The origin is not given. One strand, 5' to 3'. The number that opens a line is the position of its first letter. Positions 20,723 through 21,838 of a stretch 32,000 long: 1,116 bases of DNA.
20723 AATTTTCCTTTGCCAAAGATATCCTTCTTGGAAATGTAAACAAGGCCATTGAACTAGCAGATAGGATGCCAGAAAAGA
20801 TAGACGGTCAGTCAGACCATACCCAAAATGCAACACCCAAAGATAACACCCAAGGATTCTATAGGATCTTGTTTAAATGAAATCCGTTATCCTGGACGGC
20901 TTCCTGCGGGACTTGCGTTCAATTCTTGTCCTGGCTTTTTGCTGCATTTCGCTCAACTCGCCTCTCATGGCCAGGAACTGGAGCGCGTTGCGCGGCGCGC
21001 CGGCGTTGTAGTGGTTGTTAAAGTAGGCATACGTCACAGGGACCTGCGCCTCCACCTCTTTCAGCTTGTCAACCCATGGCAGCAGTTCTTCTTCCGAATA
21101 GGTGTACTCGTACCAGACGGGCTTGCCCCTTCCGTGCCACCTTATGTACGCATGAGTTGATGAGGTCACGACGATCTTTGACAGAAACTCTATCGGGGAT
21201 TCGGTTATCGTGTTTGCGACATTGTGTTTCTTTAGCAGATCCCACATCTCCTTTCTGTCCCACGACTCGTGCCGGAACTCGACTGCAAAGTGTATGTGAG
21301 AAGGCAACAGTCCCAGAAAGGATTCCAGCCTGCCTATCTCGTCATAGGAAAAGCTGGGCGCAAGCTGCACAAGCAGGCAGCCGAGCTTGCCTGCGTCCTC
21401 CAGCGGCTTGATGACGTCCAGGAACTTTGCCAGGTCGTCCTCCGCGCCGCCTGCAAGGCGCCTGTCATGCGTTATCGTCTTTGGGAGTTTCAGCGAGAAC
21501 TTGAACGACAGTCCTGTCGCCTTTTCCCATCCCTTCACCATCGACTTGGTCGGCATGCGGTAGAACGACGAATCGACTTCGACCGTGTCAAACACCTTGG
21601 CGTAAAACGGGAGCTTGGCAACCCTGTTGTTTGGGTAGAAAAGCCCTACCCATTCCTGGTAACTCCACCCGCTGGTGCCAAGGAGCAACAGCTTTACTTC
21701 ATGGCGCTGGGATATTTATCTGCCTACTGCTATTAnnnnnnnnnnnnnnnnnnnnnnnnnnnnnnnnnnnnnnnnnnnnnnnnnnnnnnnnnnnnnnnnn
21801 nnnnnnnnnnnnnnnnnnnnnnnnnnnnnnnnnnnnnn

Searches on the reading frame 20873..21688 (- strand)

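Call 41: search_protein_families(library=pfam, max_evalue=0.001, proteins=[window:20873-21688:-])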
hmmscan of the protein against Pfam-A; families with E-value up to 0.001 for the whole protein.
window:20873-21688:- (271 aa): 1 family
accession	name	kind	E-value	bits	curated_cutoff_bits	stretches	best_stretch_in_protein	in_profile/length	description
PF01904.24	DUF72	-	4.4e-64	216.9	25.3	1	24-240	9-216/217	Protein of unknown function DUF72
